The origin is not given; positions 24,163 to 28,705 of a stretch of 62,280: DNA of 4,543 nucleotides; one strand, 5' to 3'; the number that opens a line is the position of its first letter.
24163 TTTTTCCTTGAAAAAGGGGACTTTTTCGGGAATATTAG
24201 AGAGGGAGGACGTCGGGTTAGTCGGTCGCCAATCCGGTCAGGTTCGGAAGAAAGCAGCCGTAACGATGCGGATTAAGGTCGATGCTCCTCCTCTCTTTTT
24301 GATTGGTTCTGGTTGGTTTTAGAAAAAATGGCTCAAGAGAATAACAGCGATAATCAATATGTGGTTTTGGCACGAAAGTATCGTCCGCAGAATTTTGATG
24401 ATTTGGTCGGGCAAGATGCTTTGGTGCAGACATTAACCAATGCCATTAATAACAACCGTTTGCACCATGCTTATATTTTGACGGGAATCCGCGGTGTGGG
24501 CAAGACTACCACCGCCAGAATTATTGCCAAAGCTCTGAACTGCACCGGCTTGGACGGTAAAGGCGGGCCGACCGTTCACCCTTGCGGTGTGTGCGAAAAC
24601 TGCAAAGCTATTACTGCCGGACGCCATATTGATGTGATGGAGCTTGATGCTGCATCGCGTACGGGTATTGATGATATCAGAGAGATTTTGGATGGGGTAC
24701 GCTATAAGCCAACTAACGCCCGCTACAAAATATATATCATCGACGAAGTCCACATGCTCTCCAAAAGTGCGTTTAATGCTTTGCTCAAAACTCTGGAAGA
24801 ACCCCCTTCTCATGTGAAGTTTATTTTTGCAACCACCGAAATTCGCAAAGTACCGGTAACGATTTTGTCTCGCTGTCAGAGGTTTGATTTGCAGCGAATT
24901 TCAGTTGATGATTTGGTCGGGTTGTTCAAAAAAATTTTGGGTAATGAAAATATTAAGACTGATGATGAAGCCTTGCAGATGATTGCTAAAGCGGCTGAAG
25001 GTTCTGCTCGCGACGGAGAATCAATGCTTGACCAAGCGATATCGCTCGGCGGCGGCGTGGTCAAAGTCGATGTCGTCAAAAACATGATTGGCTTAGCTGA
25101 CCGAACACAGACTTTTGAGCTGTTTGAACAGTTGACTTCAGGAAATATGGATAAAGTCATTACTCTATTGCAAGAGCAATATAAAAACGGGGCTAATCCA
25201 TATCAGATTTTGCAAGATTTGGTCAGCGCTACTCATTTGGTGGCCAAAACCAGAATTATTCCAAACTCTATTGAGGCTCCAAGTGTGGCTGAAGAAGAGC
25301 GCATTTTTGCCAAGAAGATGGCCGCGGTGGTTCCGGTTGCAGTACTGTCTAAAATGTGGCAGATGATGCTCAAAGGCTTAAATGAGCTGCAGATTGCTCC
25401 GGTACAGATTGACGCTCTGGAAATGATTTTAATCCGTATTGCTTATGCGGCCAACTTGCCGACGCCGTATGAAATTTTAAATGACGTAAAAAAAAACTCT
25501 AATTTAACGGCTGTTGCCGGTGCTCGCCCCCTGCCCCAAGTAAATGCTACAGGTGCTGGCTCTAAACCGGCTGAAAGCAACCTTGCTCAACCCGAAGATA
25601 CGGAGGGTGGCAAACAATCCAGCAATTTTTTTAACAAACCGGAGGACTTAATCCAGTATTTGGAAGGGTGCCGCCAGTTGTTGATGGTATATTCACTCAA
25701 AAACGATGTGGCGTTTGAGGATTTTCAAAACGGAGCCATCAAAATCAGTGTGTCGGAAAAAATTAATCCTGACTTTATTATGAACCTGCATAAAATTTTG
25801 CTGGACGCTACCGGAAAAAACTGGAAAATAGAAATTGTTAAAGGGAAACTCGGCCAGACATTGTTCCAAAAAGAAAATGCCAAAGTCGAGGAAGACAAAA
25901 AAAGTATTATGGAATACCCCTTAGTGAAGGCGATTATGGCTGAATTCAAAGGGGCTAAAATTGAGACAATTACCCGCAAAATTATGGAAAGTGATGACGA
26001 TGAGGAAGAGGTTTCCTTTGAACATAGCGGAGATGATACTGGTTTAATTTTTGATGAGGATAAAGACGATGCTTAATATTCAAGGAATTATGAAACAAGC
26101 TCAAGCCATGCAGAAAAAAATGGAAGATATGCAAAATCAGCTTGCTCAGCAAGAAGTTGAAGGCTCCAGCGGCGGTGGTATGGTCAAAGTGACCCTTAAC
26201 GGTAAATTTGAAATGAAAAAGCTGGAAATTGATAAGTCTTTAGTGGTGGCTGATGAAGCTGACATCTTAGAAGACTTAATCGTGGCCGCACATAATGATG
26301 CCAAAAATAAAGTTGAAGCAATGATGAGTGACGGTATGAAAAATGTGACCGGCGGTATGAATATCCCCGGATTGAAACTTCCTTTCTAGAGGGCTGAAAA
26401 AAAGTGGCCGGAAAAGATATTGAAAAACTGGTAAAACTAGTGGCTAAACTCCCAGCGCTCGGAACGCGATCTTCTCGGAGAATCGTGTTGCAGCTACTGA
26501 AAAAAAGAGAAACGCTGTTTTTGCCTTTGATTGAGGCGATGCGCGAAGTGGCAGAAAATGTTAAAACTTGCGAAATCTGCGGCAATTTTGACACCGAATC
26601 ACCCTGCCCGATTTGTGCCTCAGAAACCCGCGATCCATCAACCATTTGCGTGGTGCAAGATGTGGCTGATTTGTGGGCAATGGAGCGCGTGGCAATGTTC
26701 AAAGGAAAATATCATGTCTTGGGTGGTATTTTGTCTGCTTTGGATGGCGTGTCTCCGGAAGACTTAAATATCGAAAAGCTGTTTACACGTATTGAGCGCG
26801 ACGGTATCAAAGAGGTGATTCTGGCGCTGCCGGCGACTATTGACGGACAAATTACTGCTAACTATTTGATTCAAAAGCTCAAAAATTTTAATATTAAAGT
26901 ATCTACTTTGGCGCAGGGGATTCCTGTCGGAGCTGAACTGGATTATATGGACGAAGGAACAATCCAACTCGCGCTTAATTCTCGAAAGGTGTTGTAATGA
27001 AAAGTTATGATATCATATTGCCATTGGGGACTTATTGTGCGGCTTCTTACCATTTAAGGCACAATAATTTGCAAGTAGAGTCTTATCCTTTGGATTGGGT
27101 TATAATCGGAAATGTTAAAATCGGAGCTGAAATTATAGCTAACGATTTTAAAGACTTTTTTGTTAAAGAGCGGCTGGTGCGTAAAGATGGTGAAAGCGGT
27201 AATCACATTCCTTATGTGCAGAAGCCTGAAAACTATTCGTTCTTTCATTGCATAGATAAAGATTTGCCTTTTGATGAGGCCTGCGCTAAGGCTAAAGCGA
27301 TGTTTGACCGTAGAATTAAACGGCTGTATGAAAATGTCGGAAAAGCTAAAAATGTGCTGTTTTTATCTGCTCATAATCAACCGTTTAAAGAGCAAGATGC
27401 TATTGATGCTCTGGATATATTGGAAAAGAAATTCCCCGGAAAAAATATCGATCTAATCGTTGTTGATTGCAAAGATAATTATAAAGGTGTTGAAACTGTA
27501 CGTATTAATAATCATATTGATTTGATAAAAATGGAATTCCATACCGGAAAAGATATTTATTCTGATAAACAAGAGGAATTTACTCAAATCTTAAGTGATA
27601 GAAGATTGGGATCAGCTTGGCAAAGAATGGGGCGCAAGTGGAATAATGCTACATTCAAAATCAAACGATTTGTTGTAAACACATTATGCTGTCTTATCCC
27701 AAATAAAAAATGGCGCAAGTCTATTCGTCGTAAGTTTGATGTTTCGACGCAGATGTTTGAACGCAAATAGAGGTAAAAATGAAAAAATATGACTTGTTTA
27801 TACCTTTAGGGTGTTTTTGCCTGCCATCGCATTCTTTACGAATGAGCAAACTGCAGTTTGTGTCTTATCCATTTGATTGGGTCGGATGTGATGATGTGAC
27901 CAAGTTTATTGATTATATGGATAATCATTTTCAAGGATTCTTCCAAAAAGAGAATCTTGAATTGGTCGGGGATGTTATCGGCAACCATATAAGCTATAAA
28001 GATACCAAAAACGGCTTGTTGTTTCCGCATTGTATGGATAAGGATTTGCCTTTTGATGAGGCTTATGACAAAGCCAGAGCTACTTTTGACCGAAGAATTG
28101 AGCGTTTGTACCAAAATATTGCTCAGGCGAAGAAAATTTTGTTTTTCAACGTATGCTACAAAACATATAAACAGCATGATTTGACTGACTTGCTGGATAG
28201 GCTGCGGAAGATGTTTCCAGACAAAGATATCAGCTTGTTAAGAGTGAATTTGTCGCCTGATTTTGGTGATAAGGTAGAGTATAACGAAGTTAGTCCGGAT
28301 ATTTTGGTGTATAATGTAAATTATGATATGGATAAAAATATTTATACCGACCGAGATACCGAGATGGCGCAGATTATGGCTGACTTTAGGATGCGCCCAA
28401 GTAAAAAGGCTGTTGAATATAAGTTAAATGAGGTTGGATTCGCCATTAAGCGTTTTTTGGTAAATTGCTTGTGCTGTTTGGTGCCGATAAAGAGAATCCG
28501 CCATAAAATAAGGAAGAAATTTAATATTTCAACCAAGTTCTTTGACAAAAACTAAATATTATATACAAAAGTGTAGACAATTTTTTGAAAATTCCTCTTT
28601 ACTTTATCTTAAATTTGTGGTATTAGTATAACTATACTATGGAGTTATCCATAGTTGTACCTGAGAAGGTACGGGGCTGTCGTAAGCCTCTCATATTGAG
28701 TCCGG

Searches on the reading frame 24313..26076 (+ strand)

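Call 74: search_protein_families(library=pfam, proteins=[window:24313-26076:+], max_evalue=0.00001)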
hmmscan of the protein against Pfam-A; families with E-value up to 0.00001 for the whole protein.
window:24313-26076:+ (587 aa): 7 families
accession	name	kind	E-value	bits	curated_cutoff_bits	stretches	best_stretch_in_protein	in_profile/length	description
PF13177.12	DNA_pol3_delta2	-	1.2e-42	146.1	27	1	34-196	2-160/161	DNA polymerase III, delta subunit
PF12169.13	DNA_pol3_gamma3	-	9.7e-40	136.1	24.4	1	252-390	3-141/143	DNA polymerase III subunits gamma and tau domain III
PF12362.13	DUF3646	-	3.3e-20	72.9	30.2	1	444-553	5-114/114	DNA polymerase III gamma and tau subunits C terminal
PF22608.2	DNAX_ATPase_lid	-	5.1e-16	58.6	27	1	205-248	6-49/49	DNA polymerase III clamp loader subunit, ATPase lid domain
PF00004.35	AAA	-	5.2e-12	46.8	21.2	1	55-190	2-125/131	ATPase family associated with various cellular activities (AAA)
PF05496.18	RuvB_N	-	5.5e-07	29.9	27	0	24-89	2-70/159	Holliday junction DNA helicase RuvB P-loop domain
PF13401.12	AAA_22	-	3e-06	28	27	0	54-175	8-123/130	AAA domain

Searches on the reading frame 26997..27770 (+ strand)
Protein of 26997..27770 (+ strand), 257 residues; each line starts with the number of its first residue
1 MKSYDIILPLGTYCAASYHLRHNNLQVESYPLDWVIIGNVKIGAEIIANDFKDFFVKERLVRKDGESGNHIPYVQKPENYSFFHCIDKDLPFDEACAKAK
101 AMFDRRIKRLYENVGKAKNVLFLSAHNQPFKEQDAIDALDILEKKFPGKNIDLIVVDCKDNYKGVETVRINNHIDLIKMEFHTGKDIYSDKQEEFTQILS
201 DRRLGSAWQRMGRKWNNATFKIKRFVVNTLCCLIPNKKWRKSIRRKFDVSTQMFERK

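Call 17: search_protein_families(library=pfam, proteins=[window:26997-27770:+])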
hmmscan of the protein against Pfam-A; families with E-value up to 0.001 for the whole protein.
window:26997-27770:+ (257 aa): 1 family
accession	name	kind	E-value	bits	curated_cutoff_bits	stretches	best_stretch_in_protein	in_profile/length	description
PF08795.16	DUF1796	-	9.7e-12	45.4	23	1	8-155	4-160/166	Putative papain-like cysteine peptidase (DUF1796)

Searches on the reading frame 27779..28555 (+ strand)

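Call 74: search_protein_families(library=pfam, proteins=[window:27779-28555:+], max_evalue=0.00001)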
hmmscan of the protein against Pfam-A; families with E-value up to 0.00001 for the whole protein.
window:27779-28555:+ (258 aa): 1 family
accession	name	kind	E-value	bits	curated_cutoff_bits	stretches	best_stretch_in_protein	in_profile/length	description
PF08795.16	DUF1796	-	1.2e-14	54.9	23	1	6-152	2-153/166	Putative papain-like cysteine peptidase (DUF1796)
